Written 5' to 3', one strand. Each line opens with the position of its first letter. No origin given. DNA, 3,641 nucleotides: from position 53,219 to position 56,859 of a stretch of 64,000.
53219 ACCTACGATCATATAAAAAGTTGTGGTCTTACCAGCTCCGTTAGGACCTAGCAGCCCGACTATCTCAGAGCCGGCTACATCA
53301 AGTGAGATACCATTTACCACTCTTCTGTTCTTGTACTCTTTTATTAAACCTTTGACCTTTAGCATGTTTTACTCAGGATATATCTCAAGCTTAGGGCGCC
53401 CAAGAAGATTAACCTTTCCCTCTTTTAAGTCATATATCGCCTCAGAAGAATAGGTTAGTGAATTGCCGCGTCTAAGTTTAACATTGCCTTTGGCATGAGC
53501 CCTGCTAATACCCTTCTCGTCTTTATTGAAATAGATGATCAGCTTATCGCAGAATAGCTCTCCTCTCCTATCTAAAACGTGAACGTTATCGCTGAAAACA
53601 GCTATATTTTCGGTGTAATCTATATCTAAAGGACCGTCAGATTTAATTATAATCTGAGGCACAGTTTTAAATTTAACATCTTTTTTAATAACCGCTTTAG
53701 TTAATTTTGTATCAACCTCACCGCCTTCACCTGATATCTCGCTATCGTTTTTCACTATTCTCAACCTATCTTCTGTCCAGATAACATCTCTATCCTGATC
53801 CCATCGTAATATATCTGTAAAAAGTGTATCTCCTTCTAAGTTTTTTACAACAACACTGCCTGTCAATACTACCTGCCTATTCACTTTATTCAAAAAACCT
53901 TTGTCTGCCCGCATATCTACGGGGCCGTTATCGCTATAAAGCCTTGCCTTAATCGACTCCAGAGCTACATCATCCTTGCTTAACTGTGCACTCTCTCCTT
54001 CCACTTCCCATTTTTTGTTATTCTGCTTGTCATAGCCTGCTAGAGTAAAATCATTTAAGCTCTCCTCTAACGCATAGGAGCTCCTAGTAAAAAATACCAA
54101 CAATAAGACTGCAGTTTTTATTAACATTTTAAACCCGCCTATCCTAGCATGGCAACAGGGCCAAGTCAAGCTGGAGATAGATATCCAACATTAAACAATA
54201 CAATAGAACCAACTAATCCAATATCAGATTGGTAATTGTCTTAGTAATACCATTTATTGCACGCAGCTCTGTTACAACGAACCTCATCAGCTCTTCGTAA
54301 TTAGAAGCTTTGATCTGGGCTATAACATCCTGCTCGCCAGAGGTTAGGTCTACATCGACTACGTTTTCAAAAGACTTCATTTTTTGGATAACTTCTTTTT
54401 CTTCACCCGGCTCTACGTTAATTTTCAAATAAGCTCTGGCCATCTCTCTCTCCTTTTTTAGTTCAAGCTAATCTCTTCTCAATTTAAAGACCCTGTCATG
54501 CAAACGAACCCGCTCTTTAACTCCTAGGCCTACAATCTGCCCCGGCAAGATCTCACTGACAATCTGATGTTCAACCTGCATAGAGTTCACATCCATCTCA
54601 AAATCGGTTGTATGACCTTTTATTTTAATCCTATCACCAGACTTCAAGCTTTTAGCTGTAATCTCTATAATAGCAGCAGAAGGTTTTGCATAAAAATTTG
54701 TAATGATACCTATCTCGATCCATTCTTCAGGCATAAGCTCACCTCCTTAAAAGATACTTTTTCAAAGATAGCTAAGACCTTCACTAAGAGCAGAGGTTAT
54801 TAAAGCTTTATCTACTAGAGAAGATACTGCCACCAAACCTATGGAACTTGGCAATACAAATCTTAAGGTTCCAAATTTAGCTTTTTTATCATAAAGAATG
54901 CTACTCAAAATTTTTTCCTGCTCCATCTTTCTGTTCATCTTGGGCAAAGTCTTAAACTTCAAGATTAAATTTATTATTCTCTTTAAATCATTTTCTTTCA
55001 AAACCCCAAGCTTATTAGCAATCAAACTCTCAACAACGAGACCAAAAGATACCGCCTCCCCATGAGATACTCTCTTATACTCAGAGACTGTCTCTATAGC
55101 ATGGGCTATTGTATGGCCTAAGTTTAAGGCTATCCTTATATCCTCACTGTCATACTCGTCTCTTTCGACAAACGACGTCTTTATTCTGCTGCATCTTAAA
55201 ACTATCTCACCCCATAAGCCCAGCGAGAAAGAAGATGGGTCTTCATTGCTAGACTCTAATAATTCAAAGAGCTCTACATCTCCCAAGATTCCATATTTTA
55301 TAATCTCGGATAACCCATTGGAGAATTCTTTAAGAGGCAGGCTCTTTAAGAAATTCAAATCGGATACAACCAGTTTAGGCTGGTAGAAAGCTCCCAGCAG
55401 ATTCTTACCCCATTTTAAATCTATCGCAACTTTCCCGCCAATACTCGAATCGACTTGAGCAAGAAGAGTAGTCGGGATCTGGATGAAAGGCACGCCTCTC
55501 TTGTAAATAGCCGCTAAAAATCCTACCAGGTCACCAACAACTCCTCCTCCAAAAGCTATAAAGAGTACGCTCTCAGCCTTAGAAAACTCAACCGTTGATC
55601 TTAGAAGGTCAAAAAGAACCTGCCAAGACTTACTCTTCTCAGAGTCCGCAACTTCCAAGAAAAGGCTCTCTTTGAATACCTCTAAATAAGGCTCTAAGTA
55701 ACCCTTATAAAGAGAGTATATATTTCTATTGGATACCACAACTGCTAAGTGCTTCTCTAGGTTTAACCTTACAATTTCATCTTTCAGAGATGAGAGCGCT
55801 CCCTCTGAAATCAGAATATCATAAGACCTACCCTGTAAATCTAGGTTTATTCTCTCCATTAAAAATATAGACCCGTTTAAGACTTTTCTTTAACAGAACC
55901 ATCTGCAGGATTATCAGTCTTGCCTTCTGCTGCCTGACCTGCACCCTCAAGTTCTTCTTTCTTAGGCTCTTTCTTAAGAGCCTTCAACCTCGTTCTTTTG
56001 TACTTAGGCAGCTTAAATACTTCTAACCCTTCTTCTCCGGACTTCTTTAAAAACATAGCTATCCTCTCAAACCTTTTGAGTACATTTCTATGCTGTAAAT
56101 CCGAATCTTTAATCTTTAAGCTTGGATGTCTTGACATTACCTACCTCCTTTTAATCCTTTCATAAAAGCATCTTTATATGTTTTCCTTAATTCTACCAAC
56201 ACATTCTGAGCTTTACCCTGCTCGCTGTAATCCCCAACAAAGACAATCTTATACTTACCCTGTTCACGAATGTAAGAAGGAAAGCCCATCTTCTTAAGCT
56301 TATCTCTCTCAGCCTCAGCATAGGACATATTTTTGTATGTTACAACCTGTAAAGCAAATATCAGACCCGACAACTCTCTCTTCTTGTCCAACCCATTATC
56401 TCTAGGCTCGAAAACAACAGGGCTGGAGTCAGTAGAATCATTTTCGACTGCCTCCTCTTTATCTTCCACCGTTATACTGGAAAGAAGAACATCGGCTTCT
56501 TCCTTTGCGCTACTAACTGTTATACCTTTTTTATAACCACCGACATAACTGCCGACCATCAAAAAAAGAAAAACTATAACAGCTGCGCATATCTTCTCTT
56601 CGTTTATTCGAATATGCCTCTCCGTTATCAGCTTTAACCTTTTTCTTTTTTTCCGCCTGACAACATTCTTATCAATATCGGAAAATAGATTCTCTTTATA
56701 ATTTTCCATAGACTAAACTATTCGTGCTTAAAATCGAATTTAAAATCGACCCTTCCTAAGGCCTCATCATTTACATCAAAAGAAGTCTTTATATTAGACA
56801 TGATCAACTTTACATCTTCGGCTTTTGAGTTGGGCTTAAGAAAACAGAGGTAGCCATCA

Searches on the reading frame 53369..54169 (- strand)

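Call 41: search_protein_families(library=pfam, proteins=[window:53369-54169:-], max_evalue=0.01)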
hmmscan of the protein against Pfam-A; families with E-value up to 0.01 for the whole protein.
window:53369-54169:- (266 aa): 3 families
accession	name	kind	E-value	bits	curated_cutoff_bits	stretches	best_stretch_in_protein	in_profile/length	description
PF06835.18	LptC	-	5.2e-16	59.2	21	1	38-166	36-171/175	Lipopolysaccharide-assembly, LptC-related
PF03968.19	LptD_N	-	7.1e-11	42.8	20.4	1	181-261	7-93/113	LptA/(LptD N-terminal domain) LPS transport protein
PF13100.11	OstA_2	-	1.6e-07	31.5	21.2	1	59-169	41-150/158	OstA-like protein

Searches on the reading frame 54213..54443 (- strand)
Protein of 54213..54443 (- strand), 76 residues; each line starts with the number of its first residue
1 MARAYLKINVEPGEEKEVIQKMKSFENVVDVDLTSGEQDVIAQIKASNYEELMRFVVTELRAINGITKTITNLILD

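Call 41: search_protein_families(library=pfam, proteins=[window:54213-54443:-], max_evalue=0.01)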
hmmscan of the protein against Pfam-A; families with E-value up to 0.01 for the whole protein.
window:54213-54443:- (76 aa): 3 families
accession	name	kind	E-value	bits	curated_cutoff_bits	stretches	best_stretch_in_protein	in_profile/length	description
PF01037.27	AsnC_trans_reg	-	5.3e-13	49.1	25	1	7-75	2-71/73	Lrp/AsnC ligand binding domain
PF20268.4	SBDS_C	-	0.002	18.4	27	1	6-56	3-56/71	SBDS protein, C-terminal domain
PF22482.2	AsnC_trans_reg_3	-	0.0043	17.6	24.4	1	18-74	27-82/95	PF0864 C-terminal dimeric alpha+beta barrel domain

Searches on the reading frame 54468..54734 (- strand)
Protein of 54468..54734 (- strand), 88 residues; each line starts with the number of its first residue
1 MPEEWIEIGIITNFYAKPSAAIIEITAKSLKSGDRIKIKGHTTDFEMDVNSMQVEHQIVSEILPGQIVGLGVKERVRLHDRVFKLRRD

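Call 41: search_protein_families(library=pfam, proteins=[window:54468-54734:-], max_evalue=0.01)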
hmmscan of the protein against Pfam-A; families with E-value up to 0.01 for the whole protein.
window:54468-54734:- (88 aa): 1 family
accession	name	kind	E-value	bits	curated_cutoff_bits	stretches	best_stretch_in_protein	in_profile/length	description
PF03144.31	GTP_EFTU_D2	-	0.0061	17.4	30.3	1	30-73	13-59/73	Elongation factor Tu domain 2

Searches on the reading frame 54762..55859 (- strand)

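Call 41: search_protein_families(library=pfam, proteins=[window:54762-55859:-], max_evalue=0.01)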
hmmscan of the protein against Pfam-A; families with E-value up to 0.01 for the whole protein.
window:54762-55859:- (365 aa): 4 families
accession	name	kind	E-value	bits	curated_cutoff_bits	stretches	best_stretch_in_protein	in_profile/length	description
PF01761.26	DHQ_synthase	-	2e-40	137.4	24.2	1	69-180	3-114/115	3-dehydroquinate synthase N-terminal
PF24621.2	DHQS_C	-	1.1e-36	126.4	27.6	1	182-327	1-144/144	3-dehydroquinate synthase C-terminal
PF13685.12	Fe-ADH_2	-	0.00013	22.4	28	1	17-132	2-108/149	Iron-containing alcohol dehydrogenase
PF00465.25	Fe-ADH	-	0.00091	19.3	31.3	1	15-131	4-130/168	Iron-containing alcohol dehydrogenase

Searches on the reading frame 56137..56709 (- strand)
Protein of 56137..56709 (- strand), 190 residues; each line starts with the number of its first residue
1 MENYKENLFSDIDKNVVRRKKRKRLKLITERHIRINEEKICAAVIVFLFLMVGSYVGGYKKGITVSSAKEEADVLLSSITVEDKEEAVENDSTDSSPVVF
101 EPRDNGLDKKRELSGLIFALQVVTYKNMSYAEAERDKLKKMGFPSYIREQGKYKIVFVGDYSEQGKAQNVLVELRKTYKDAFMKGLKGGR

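Call 41: search_protein_families(library=pfam, proteins=[window:56137-56709:-], max_evalue=0.01)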
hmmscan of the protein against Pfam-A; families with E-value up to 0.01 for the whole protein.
window:56137-56709:- (190 aa): 1 family
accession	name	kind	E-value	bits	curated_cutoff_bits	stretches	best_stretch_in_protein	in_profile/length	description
PF05036.18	SPOR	-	9.7e-11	42.3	21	1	118-183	5-74/76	SPOR domain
